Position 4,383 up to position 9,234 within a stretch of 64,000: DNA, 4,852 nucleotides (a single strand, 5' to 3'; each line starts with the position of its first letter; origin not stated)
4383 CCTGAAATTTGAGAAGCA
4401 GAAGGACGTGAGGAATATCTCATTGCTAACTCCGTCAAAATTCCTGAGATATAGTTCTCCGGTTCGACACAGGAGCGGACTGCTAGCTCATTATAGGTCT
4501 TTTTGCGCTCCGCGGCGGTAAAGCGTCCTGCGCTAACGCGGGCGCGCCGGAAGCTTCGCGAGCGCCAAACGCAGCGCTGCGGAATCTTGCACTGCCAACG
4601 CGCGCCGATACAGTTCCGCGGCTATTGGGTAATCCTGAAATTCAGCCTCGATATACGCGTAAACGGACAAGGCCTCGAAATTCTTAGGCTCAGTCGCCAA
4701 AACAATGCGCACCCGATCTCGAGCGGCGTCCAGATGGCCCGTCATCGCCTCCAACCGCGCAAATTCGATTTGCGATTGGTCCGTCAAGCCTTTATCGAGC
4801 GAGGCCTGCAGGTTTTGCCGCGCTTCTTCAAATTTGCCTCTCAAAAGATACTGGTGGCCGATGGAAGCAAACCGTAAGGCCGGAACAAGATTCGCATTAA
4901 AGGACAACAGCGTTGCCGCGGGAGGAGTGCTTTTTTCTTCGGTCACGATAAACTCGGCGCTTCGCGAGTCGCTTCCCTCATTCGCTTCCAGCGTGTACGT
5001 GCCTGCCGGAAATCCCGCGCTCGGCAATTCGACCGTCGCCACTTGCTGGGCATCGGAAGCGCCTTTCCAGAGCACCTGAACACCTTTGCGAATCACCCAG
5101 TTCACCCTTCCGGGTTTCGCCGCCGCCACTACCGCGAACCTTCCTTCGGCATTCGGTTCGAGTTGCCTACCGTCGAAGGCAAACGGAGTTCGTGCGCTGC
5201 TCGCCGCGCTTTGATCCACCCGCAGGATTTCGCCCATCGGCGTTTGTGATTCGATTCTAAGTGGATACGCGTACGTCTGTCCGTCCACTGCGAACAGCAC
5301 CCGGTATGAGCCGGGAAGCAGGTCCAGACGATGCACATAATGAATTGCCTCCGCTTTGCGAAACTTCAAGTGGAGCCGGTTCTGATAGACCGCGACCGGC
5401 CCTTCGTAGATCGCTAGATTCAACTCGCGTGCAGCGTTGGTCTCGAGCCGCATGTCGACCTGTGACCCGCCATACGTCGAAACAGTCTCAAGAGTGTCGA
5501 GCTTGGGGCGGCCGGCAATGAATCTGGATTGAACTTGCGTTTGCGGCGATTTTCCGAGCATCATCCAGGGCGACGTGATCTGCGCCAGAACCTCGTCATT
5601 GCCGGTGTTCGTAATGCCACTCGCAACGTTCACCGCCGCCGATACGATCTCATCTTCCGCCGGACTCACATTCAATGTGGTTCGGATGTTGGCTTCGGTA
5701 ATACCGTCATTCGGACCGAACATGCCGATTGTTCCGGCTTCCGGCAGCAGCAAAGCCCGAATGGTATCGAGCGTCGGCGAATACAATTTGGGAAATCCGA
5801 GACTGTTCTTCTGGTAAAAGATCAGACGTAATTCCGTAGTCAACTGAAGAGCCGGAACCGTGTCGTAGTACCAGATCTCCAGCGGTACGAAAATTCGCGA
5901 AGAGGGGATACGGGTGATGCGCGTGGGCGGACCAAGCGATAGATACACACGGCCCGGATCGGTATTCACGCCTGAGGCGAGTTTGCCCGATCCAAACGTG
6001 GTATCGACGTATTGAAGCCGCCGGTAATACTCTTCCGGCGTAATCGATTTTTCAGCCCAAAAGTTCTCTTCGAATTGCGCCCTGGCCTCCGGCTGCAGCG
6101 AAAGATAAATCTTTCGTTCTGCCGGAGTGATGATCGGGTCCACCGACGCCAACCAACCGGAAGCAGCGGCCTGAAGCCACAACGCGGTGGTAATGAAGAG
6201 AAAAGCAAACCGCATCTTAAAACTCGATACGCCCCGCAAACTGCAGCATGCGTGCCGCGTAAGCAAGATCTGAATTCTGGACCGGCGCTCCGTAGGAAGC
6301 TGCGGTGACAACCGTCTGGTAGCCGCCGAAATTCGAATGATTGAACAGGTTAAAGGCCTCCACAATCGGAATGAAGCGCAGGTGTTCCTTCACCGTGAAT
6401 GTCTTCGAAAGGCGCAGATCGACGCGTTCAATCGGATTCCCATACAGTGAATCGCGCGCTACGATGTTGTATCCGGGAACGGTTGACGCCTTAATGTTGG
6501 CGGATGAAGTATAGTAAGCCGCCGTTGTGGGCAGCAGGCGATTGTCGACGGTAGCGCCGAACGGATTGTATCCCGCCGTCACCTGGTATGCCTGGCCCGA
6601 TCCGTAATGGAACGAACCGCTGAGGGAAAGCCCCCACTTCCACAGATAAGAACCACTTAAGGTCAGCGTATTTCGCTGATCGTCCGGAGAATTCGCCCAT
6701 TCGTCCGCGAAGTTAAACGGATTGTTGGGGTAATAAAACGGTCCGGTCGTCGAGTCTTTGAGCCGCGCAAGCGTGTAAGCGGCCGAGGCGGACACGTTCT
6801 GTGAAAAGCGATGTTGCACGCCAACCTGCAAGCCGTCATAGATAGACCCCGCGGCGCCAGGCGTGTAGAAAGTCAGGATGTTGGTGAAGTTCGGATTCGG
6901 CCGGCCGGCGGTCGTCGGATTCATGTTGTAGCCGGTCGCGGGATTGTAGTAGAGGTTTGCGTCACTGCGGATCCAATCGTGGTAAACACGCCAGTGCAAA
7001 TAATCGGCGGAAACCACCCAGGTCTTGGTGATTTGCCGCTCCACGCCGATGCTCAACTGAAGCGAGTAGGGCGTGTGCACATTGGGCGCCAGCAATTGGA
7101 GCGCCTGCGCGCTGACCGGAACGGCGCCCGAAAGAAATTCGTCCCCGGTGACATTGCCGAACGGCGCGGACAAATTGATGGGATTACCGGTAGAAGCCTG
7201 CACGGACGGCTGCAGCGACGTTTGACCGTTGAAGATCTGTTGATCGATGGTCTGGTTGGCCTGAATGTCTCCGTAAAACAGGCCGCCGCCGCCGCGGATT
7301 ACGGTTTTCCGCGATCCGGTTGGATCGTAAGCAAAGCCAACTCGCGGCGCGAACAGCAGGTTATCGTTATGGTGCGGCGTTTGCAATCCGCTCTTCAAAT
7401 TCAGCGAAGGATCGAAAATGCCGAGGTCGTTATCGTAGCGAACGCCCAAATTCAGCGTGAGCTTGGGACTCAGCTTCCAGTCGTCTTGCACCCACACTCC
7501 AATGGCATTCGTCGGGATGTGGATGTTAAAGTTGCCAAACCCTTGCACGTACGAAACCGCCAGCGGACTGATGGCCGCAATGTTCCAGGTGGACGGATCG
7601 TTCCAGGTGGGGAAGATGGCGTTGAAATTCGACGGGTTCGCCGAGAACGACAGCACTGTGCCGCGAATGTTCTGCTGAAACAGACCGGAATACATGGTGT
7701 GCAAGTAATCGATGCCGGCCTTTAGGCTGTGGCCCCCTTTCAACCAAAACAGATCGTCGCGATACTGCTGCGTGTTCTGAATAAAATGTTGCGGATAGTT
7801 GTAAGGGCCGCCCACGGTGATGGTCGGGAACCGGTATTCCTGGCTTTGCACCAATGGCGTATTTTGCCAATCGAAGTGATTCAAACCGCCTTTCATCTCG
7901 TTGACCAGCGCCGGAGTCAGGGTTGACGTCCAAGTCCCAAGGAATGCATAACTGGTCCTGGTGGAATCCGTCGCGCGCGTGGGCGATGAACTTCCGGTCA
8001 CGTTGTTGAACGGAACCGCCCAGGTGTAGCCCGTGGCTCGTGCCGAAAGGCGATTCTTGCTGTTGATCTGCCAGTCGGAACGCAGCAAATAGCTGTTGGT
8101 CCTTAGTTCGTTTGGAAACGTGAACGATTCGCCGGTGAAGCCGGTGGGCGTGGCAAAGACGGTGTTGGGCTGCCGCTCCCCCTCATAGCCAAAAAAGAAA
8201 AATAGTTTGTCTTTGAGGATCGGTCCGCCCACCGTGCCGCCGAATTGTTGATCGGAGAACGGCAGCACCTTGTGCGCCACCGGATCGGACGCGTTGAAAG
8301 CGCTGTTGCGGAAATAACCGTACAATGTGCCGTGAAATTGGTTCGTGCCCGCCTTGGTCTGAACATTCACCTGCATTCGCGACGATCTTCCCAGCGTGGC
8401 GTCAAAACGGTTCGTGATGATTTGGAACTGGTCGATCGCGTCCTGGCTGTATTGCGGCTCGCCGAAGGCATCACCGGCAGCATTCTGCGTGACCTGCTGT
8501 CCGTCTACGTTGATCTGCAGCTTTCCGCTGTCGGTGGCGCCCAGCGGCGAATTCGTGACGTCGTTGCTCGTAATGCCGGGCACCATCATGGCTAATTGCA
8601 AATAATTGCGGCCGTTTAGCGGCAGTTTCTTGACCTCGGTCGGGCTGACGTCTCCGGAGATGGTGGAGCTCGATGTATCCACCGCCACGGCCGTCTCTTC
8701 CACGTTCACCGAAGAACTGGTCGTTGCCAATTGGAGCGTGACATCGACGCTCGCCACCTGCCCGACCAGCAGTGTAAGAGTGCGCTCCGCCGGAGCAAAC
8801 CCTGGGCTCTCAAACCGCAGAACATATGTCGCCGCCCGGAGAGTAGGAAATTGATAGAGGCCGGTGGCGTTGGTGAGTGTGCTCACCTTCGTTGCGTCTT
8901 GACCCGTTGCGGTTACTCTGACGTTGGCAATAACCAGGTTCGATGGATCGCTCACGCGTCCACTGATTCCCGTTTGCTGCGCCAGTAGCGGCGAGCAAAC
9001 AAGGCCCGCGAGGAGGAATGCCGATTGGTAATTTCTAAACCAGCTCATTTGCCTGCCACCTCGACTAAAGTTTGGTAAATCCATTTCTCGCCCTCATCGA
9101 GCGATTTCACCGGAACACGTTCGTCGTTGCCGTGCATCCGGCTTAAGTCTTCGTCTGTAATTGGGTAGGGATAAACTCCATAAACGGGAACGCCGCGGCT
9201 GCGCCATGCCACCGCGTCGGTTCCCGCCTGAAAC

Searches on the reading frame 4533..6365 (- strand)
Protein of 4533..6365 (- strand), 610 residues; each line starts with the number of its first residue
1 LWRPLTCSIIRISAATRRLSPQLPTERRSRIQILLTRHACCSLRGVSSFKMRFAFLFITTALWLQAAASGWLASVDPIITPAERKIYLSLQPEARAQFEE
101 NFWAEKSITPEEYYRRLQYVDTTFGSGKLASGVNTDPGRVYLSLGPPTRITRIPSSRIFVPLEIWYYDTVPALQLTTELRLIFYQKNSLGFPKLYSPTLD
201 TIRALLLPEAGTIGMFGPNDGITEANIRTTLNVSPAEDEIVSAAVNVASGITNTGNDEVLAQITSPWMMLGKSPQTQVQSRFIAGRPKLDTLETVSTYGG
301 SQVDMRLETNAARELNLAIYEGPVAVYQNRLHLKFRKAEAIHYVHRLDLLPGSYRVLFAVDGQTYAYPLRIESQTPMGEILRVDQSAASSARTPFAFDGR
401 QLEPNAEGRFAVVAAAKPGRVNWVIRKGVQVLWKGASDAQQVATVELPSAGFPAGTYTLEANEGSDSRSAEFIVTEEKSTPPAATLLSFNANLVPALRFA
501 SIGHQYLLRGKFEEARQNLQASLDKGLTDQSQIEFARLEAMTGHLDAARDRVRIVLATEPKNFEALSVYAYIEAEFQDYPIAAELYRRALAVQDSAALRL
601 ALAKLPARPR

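Call 52: search_protein_families(library=pfam, proteins=[window:4533-6365:-], max_evalue=0.0001)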
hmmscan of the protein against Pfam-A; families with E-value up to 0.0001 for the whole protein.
window:4533-6365:- (610 aa): 1 family
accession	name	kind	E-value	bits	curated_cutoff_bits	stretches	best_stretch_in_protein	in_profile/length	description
PF20094.4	GWxTD_dom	-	1.3e-05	25.4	26.9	1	111-187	78-143/172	GWxTD domain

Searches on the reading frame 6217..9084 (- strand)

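Call 52: search_protein_families(library=pfam, proteins=[window:6217-9084:-], max_evalue=0.0001)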
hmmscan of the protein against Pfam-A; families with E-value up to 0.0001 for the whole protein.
window:6217-9084:- (955 aa): 3 families
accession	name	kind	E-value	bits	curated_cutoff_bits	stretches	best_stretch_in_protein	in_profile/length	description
PF25183.1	OMP_b-brl_4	-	2.2e-108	364.2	30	2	319-937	142-830/838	Outer membrane beta barrel domain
PF13620.12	CarboxypepD_reg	-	2.5e-18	66.7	32.3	1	40-118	2-82/82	Carboxypeptidase regulatory-like domain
PF13715.12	CarbopepD_reg_2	-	3.4e-07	30.6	32.2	1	40-122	1-81/88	CarboxypepD_reg-like domain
